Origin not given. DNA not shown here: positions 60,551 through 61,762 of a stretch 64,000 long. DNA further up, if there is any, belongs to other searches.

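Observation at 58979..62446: IS66-family element carrying a DUF4338-like passenger gene translationally coupled to tnpC, with tnpC frameshifted at an A-run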

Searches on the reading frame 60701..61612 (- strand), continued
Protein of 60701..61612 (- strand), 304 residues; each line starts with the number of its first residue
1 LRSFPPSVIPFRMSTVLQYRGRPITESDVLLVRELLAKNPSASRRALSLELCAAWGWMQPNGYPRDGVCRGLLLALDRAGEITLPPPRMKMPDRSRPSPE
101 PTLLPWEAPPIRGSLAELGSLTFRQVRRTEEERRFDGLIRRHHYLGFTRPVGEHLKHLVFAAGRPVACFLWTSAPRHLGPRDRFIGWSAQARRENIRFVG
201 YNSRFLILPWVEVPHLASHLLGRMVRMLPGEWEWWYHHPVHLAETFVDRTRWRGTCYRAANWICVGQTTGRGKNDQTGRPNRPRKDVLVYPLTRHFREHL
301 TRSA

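Call 53: find_homologous_proteins(query=L084:4971-5846:+, max_evalue=0.001)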
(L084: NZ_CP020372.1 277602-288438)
Query L084:4971-5846:+ (292 aa): 7936 proteins with E <= 0.001 among 8000 candidates; the best 120 are listed.
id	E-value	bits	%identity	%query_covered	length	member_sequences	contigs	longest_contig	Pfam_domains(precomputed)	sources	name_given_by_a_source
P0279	4.8e-191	652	100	100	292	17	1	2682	PF14236.13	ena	-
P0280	1.7e-176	604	92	100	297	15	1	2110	PF14236.13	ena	-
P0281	1.5e-174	597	92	100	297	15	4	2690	PF14236.13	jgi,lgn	jgi:hypothetical protein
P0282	2.8e-172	590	90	100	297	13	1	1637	PF14236.13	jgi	-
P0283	1.3e-170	584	90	100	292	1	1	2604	PF14236.13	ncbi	-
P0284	3.9e-170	583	89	100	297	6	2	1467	PF14236.13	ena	-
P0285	4.1e-170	583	89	100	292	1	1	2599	PF14236.13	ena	-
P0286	1.1e-169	581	89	100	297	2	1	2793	PF14236.13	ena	-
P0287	1.2e-168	578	89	100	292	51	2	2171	PF14236.13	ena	-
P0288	2.6e-168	577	87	100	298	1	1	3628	PF14236.13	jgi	jgi:hypothetical protein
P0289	3.7e-168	576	89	100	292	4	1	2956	PF14236.13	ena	-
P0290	2.1e-166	571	87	100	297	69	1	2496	PF14236.13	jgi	jgi:hypothetical protein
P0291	7.2e-166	569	88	100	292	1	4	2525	PF14236.13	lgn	-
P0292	9.8e-166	568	88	100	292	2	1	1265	PF14236.13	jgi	jgi:hypothetical protein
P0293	2.3e-164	564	88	100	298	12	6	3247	PF14236.13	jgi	jgi:hypothetical protein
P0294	1.4e-162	558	86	100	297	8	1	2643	PF14236.13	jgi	jgi:hypothetical protein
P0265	4.7e-162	556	85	100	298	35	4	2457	PF14236.13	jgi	jgi:hypothetical protein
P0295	1.3e-160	552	92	90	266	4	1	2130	PF14236.13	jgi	-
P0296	1.5e-160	551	84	100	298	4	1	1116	PF14236.13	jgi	jgi:hypothetical protein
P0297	3.3e-160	550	84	100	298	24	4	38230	PF14236.13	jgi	jgi:hypothetical protein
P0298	1.2e-159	548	85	100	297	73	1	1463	PF14236.13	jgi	jgi:hypothetical protein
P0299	7.0e-153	526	81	98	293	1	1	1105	PF14236.13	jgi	-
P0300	3.7e-152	524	79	100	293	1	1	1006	PF14236.13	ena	-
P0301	7.4e-151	520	80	100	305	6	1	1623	PF14236.13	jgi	jgi:hypothetical protein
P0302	7.8e-151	519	80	100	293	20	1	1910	PF14236.13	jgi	jgi:hypothetical protein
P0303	8.8e-151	519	80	98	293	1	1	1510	PF14236.13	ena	-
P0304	1.1e-150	519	80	100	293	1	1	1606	PF14236.13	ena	-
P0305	1.3e-150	519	80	100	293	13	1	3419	PF14236.13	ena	-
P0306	1.4e-150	519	80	100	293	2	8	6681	PF14236.13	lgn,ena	-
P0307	1.8e-150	518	79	100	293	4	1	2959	PF14236.13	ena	-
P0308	3.5e-150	517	79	100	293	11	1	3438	PF14236.13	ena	-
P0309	4.3e-150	517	78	100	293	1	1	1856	PF14236.13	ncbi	-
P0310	4.5e-150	517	82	98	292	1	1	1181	PF14236.13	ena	-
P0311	6.1e-150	517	79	100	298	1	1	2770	PF14236.13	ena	-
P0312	1.4e-149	515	80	98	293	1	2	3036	PF14236.13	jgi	jgi:hypothetical protein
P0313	1.7e-149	515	79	100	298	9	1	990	PF14236.13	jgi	jgi:hypothetical protein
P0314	1.7e-149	515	86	91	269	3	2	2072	PF14236.13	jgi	jgi:hypothetical protein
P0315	1.9e-149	515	79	100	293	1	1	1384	PF14236.13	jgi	jgi:hypothetical protein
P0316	2.2e-149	515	80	98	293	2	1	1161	PF14236.13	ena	-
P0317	2.4e-149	515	79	100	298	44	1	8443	PF14236.13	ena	-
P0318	2.5e-149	515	78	100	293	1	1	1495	PF14236.13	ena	-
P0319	2.8e-149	514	79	98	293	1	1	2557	PF14236.13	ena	-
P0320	8.4e-149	513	77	100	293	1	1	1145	PF14236.13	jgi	jgi:hypothetical protein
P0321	1.8e-148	512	80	97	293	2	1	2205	PF14236.13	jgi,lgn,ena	jgi:hypothetical protein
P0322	1.8e-148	512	80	100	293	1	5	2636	PF14236.13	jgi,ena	jgi:hypothetical protein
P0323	3.1e-148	511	78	100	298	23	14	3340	PF14236.13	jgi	jgi:hypothetical protein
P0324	3.6e-148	511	79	98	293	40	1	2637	PF14236.13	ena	-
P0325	4.0e-148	511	78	100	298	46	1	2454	PF14236.13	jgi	jgi:hypothetical protein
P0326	4.1e-148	511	80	97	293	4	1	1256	PF14236.13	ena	-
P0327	4.2e-148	511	79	100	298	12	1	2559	PF14236.13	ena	-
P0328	4.8e-148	510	79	100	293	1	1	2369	PF14236.13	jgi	jgi:hypothetical protein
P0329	5.7e-148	510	80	100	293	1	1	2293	PF14236.13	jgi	-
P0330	5.7e-148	510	78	100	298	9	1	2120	PF14236.13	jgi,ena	-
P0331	8.3e-148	510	79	100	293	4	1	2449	PF14236.13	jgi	jgi:hypothetical protein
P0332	8.6e-148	510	76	100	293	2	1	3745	PF14236.13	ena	-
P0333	8.9e-148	509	79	100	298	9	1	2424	PF14236.13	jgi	jgi:hypothetical protein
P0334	1.1e-147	509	79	100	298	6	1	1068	PF14236.13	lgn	-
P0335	1.2e-147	509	79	100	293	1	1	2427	PF14236.13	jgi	jgi:hypothetical protein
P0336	1.3e-147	509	79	98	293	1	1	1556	PF14236.13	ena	-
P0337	1.4e-147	509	79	98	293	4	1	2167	PF14236.13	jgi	-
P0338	1.4e-147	509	79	100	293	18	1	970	PF14236.13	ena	-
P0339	1.5e-147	509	79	98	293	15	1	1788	PF14236.13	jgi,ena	jgi:hypothetical protein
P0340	1.5e-147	509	79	100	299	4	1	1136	PF14236.13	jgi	jgi:hypothetical protein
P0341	1.5e-147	509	79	100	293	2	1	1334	PF14236.13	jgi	jgi:hypothetical protein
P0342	1.7e-147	509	78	100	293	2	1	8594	PF14236.13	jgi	jgi:hypothetical protein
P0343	1.8e-147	508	79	100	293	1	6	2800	PF14236.13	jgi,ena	jgi:hypothetical protein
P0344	1.8e-147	508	79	100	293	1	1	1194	PF14236.13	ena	-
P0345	2.0e-147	508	79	98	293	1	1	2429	PF14236.13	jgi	-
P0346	2.4e-147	508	78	98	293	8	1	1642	PF14236.13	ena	-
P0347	2.7e-147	508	79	100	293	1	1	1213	PF14236.13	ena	-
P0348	2.9e-147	508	78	100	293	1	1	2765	PF14236.13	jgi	jgi:hypothetical protein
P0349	2.9e-147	508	79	98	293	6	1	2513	PF14236.13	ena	-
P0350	4.1e-147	507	88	88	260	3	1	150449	PF14236.13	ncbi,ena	-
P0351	4.2e-147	507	78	100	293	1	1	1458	PF14236.13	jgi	-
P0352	4.3e-147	507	78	100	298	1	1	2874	PF14236.13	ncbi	-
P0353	4.5e-147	507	77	100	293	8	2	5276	PF14236.13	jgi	jgi:hypothetical protein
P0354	4.9e-147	507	78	100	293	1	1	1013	PF14236.13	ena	-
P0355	5.2e-147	507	80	97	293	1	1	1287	PF14236.13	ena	-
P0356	5.3e-147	507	79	100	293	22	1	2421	PF14236.13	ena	-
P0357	5.3e-147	507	79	100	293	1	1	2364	PF14236.13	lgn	-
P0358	5.4e-147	507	78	100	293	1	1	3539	PF14236.13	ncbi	-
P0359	7.4e-147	506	78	100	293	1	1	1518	PF14236.13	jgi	-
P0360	1.1e-146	506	77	100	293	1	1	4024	PF14236.13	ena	-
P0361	1.5e-146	505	78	99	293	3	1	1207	PF14236.13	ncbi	-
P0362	1.6e-146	505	79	98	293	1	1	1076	PF14236.13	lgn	-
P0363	1.7e-146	505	79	100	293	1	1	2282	PF14236.13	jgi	-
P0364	1.8e-146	505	77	100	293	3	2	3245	PF14236.13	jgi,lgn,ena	jgi:hypothetical protein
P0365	2.0e-146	505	76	100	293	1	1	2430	PF14236.13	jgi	jgi:hypothetical protein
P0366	2.3e-146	505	78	100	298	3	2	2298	PF14236.13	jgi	jgi:hypothetical protein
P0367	3.3e-146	504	78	100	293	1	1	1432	PF14236.13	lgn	-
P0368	5.4e-146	504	78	100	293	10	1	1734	PF14236.13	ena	-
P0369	6.3e-146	503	76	100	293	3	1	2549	PF14236.13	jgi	-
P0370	6.7e-146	503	79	100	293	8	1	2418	PF14236.13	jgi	-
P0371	7.2e-146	503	77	100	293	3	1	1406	PF14236.13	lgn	-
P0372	1.0e-145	503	77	100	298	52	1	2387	PF14236.13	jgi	jgi:hypothetical protein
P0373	1.4e-145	502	77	100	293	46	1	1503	PF14236.13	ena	-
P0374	1.4e-145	502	76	100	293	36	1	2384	PF14236.13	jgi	-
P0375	1.6e-145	502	78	98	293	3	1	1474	PF14236.13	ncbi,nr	ncbi:MAG: DUF4338 domain-containing protein [bacterium]|nr:DUF4338 domain-containing protein [bacter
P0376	1.7e-145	502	78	100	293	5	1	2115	PF14236.13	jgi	jgi:hypothetical protein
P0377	1.9e-145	502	77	100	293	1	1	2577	PF14236.13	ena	-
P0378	1.9e-145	502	78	98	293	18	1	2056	PF14236.13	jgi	jgi:hypothetical protein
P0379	2.3e-145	502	77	100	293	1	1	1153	PF14236.13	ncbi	-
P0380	2.4e-145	501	76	100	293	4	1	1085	PF14236.13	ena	-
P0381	2.6e-145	501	77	100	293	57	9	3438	PF14236.13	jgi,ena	jgi:hypothetical protein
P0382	2.8e-145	501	77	100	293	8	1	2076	PF14236.13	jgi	jgi:hypothetical protein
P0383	3.1e-145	501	77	98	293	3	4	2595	PF14236.13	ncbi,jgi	jgi:hypothetical protein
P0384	3.9e-145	501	77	100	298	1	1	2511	PF14236.13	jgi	-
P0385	4.6e-145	501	78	98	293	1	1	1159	PF14236.13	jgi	-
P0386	5.1e-145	500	77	100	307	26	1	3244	PF14236.13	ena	-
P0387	5.3e-145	500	77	100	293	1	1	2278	PF14236.13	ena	-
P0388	8.1e-145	500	77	100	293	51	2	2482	PF14236.13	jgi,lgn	jgi:hypothetical protein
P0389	8.6e-145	500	78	100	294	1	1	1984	PF14236.13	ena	-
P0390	8.8e-145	500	76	100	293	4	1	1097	PF14236.13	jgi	jgi:hypothetical protein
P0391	9.4e-145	500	78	100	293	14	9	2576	PF14236.13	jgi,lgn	jgi:hypothetical protein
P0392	1.1e-144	499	77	100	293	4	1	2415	PF14236.13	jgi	jgi:hypothetical protein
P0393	1.1e-144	499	78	100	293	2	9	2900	PF14236.13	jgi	jgi:hypothetical protein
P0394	1.5e-144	499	76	100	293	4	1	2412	PF14236.13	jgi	-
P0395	1.5e-144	499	78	98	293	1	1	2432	PF14236.13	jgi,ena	jgi:hypothetical protein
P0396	1.8e-144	499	78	100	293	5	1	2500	PF14236.13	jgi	jgi:hypothetical protein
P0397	2.0e-144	498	78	100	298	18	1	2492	PF14236.13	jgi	jgi:hypothetical protein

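Call 56: find_encoding_contigs(protein=P0297, flank=5000, max_places=4)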
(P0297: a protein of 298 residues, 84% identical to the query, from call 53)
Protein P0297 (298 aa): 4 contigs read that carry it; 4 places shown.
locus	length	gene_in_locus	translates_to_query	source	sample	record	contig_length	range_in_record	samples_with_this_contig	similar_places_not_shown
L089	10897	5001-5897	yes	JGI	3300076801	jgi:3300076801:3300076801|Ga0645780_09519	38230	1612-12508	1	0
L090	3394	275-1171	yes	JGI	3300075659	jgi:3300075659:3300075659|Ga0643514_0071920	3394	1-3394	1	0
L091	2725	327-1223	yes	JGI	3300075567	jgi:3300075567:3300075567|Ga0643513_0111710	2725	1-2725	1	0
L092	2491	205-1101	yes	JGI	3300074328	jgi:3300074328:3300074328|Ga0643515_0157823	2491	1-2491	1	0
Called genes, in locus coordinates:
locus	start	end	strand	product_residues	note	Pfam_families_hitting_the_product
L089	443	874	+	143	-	PF21342:SoxA-TsdA_cyt-c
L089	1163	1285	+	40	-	-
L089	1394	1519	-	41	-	-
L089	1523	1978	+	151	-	-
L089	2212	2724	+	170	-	PF01609:DDE_Tnp_1 (weak)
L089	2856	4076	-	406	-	PF14236:DruA, PF13808:DDE_Tnp_1_assoc, PF03050:DDE_Tnp_IS66, PF13817:DDE_Tnp_IS66_C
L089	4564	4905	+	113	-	-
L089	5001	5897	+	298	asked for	PF14236:DruA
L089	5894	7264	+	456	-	PF14706:Tnp_DNA_bind, PF01609:DDE_Tnp_1 (weak), PF02281:Dimer_Tnp_Tn5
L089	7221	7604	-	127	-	-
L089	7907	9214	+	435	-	-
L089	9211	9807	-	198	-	PF00873:ACR_tran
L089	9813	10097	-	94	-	PF00873:ACR_tran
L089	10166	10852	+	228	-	-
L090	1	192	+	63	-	?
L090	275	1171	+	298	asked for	PF14236:DruA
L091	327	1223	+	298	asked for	PF14236:DruA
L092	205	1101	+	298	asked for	PF14236:DruA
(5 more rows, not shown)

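Call 65: predict_structure(alignment_id=A3)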
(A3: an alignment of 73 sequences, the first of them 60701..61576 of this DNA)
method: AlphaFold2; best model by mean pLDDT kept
length: 292 residues; sequences in the alignment: 73
mean_pLDDT: 93.4   pTM: 0.78
mean pLDDT of the five models: 93.4, 93.0, 92.9, 92.6, 91.8
residues with pLDDT >= 90: 251; 70-90: 24; 50-70: 17; < 50: 0
segments of 3 or more residues with pLDDT < 50: none
pLDDT, mean of each block of 10 residues (from residue 1): 91 97 97 97 93 96 98 85 61 75 97 96 94 94 98 97 97 96 97 97 98 98 98 96 95 95 87 98 96 67
secondary structure, 60 per line:
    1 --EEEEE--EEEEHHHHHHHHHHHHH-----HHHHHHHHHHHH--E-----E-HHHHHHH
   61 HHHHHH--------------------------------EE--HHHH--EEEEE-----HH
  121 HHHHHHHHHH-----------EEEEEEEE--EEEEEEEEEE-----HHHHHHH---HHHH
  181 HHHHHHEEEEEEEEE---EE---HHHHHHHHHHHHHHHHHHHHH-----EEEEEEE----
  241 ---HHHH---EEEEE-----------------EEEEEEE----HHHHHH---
elements in order: E3-7 E10-13 H14-26 H32-43 H54-66 H103-106 E109-113 H119-130 E142-149 E152-161 H167-173 H177-186 E187-195 H204-224 E230-236 H244-247 E251-255 E273-279 H284-289

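Call 71: search_protein_families(library=pfam, proteins=[L001:8873-10576:+, L001:7195-7584:+, L089:5894-7261:+], max_evalue=0.01)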
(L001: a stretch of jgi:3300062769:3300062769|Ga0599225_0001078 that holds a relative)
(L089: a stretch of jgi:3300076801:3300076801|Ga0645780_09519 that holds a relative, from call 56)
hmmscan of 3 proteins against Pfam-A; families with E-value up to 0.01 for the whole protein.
L001:8873-10576:+ (568 aa): 2 families
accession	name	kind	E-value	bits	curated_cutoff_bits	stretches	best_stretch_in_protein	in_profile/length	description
PF03050.20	DDE_Tnp_IS66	-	3.1e-49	168.4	23.1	1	212-508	4-283/284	Transposase IS66 family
PF13817.11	DDE_Tnp_IS66_C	-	0.0035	17.9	30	0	515-535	1-22/39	IS66 C-terminal element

L001:7195-7584:+ (130 aa): 0 families

L089:5894-7261:+ (456 aa): 3 families
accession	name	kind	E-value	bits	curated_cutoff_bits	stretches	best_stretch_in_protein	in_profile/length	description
PF02281.22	Dimer_Tnp_Tn5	-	1.8e-20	73.5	26.7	1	355-444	1-89/99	Transposase Tn5 dimerisation domain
PF14706.11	Tnp_DNA_bind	-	8.9e-20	70.7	24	1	6-59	5-58/58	Transposase DNA-binding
PF01609.27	DDE_Tnp_1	-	4.3e-06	27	23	1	169-355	66-196/200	Transposase DDE domain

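Call 76: search_protein_families(library=pfam, alignment_id=A3, max_evalue=1)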
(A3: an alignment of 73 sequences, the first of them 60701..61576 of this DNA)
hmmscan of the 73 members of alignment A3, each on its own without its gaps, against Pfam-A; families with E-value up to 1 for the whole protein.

A. member 1, window:60701-61576:- (292 aa): 2 families
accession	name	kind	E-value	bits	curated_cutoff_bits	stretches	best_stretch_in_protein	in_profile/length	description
PF14236.12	DruA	-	7.4e-25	88.1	27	1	99-263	40-224/297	Druantia protein DruA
PF25680.1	Mom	-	0.29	11.2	27.1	1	227-264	102-139/202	Mom protein family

B. families by the number of members that match (of 73 scanned): 19 families
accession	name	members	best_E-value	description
PF14236.12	DruA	73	3.5e-49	Druantia protein DruA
PF25680.1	Mom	39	1.7e-06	Mom protein family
PF07707.21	BACK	2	0.28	BTB And C-terminal Kelch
PF13274.11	SocA_Panacea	1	0.0068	Antitoxin SocA-like, Panacea domain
PF07533.21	BRK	1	0.028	BRK domain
PF13565.12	HTH_32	1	0.039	Homeodomain-like domain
PF18963.5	DUF5703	1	0.042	Family of unknown function (DUF5703)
PF21994.1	AGAO-like_N2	1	0.045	AGAO-like N2 domain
PF12853.12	NADH_u_ox_C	1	0.079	C-terminal of NADH-ubiquinone oxidoreductase 21 kDa subunit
PF09107.17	SelB-wing_3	1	0.12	Elongation factor SelB, winged helix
PF20561.3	DUF6771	1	0.14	Domain of unknown function (DUF6771)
PF20440.3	GvpD_bR2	1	0.15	GvpD basic region 2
PF06147.18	DUF968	1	0.2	Protein of unknown function (DUF968)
PF12331.14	Rad26-like_helical_rpts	1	0.21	Rad26-like, helical repeats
PF07319.16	DnaI_N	1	0.21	Primosomal protein DnaI N-terminus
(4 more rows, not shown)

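Call 83: fold_search(model_id=the predicted structure, library=viral)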
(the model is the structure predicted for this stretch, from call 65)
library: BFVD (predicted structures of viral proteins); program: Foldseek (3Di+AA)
matches with E <= 10: 500; with E <= 0.001: 53
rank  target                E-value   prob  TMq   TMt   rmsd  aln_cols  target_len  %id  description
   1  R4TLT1                1.7e-08  1.00  0.45  0.69   4.4       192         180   19  Uncharacterized protein [Halorubrum tailed virus 4]
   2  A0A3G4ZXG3            3.6e-08  1.00  0.56  0.36   7.4       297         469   13  Uncharacterized protein [Faunusvirus sp.]
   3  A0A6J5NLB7            4.4e-08  1.00  0.44  0.63   4.0       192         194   19  NAT_SF domain containing protein [uncultured Caudovirales phage]
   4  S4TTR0                1.1e-07  1.00  0.40  0.57   6.3       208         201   13  Mom [Salmonella phage FSL SP-031]
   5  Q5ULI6                1.2e-07  1.00  0.43  0.52   4.9       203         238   15  Orf128 [Lactobacillus phage LP65]
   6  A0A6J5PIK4            2.8e-07  1.00  0.41  0.62   5.1       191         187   16  Uncharacterized protein [uncultured Caudovirales phage]
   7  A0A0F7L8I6            5.1e-07  1.00  0.38  0.62   5.5       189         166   17  Uncharacterized protein [uncultured marine virus]
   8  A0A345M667            1.5e-06  1.00  0.40  0.63   4.5       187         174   15  (no name in the UniProt tables at hand)
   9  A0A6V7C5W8            1.6e-06  1.00  0.40  0.42   6.4       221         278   14  (no name in the UniProt tables at hand)
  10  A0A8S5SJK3            3.7e-06  1.00  0.44  0.20   7.7       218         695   11  Amidoligase enzyme [Siphoviridae sp. ct4Uy2]
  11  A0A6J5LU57            6.0e-06  1.00  0.40  0.15   4.5       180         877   18  ART-PolyVal-like domain-containing protein [uncultured Caudovirales phage]
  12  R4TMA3                6.4e-06  1.00  0.37  0.39  13.4       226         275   15  Uncharacterized protein [Haloarcula hispanica tailed virus 1]
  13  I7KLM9                1.2e-05  1.00  0.39  0.29   6.0       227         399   10  Homing endonuclease [Campylobacter phage CP21]
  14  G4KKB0                1.4e-05  1.00  0.40  0.22   5.7       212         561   11  (no name in the UniProt tables at hand)
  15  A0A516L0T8            1.7e-05  1.00  0.39  0.33   4.6       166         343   11  (no name in the UniProt tables at hand)
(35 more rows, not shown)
